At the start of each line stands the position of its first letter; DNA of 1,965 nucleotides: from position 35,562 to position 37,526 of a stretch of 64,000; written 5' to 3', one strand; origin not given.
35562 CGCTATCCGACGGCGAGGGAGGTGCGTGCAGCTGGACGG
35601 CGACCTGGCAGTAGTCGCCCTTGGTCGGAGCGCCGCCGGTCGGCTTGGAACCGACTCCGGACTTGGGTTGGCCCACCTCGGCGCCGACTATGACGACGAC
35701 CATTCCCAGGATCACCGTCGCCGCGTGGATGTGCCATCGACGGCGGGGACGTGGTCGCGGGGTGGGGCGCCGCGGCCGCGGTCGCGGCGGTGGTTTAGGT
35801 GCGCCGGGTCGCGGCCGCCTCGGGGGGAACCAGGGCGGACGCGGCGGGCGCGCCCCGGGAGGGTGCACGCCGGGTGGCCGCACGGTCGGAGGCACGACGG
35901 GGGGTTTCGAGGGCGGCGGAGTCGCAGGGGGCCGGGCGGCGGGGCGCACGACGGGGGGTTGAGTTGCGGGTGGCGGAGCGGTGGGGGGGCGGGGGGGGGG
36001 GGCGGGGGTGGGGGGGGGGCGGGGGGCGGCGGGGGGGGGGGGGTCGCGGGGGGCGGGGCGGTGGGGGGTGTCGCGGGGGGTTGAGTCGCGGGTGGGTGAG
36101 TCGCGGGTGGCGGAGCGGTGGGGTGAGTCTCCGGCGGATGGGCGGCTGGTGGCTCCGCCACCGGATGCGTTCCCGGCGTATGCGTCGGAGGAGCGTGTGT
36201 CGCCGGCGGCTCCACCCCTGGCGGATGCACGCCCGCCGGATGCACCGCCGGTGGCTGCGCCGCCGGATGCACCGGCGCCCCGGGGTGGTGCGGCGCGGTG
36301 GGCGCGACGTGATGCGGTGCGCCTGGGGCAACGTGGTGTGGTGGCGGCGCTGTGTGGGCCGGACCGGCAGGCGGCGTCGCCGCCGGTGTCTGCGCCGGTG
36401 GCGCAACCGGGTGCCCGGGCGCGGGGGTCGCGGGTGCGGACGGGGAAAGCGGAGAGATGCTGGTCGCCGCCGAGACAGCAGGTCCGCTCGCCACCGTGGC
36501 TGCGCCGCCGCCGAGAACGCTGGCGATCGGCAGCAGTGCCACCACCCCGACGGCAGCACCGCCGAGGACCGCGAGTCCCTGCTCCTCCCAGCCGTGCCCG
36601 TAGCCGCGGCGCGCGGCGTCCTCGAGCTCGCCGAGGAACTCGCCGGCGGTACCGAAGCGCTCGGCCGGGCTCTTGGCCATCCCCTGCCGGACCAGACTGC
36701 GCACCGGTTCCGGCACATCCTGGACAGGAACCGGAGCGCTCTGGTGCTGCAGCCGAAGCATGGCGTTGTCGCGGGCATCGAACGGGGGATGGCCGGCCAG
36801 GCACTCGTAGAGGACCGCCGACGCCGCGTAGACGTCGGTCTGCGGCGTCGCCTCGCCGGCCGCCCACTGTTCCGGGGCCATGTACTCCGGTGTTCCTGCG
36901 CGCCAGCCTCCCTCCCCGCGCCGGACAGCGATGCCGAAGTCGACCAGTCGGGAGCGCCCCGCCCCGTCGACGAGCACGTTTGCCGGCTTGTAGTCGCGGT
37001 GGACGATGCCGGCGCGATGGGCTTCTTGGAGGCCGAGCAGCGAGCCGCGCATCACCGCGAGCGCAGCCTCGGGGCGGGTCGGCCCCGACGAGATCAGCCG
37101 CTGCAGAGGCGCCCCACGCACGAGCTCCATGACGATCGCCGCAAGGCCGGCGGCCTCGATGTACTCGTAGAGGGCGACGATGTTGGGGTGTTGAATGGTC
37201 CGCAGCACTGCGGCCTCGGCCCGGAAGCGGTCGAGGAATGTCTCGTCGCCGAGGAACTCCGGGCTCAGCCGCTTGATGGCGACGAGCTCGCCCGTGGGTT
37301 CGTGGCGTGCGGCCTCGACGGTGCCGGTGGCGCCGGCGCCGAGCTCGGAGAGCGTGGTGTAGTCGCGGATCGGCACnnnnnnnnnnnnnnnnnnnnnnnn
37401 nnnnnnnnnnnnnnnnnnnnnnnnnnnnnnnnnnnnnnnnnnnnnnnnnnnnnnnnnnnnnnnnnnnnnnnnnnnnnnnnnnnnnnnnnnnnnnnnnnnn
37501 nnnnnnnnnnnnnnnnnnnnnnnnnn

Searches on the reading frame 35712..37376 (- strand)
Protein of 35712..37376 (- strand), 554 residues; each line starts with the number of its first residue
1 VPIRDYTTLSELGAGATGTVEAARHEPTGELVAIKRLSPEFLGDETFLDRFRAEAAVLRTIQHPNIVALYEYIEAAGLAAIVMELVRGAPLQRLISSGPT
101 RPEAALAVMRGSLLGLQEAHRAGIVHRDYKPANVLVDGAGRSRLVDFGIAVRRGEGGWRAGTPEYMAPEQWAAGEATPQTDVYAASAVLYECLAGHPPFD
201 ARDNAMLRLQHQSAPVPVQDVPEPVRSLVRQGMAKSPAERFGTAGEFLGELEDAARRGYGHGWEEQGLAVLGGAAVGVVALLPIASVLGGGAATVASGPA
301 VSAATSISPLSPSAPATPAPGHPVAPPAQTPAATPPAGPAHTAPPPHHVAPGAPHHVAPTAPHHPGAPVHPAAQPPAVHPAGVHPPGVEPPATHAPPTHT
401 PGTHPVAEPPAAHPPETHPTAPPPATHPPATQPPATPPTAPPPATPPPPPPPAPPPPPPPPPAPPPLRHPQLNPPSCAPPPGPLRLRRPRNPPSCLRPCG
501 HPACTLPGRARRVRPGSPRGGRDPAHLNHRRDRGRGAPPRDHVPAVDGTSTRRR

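Call 53: search_protein_families(library=pfam, proteins=[window:35712-37376:-], max_evalue=0.001)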
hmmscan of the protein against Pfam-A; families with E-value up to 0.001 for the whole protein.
window:35712-37376:- (554 aa): 4 families
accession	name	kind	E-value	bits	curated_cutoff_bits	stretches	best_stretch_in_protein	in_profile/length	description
PF00069.31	Pkinase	-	1.8e-44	152.5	31.7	1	6-242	1-253/263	Protein kinase domain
PF07714.23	PK_Tyr_Ser-Thr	-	5.9e-25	88.5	23.1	1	9-240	4-248/258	Protein tyrosine and serine/threonine kinase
PF03109.22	ABC1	-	8.9e-06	25.5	22.9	1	74-152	138-216/244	ABC1 atypical kinase-like domain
PF01636.29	APH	-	3.5e-05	24.1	23.2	1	117-150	163-197/239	Phosphotransferase enzyme family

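Call 86: search_protein_families(library=padloc, proteins=[window:35712-37376:-], max_evalue=0.001)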
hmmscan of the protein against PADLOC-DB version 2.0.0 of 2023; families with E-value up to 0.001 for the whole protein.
window:35712-37376:- (554 aa): 34 families (the best 25 are shown)
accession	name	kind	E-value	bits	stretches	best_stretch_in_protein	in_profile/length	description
PDLC04042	PD-T4-6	-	2.5e-67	225.6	1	5-256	10-274/292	-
PDLC04053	PD-T4-6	-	1.6e-63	213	1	5-257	10-274/311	-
PDLC04039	PD-T4-6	-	3.7e-61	205.5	1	6-363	16-379/458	-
PDLC04138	mad6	-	1.5e-53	180.7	1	3-256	50-315/659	mads_6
PDLC04043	PD-T4-6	-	7.8e-52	174.8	1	6-255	17-278/452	-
PDLC04041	PD-T4-6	-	1.9e-50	170.4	1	5-290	29-294/443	-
PDLC04047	PD-T4-6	-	4.6e-50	168.6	1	5-254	11-272/327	-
PDLC04060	PD-T4-6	-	1.4e-45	154.2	1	6-252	10-267/486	-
PDLC04040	PD-T4-6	-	1.8e-45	153.7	1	12-256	2-267/547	-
PDLC04061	PD-T4-6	-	4.2e-45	153.2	1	6-460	18-467/510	-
PDLC04057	PD-T4-6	-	1.8e-44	150.5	1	6-254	10-270/443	-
PDLC04064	PD-T4-6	-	2.1e-42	143.4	1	5-252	21-278/369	-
PDLC04048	PD-T4-6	-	4.6e-42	142.6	1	6-254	12-272/354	-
PDLC04052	PD-T4-6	-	1.2e-39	134.8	1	12-252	17-274/496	-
PDLC04050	PD-T4-6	-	2.3e-39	133.6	1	5-252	64-324/480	-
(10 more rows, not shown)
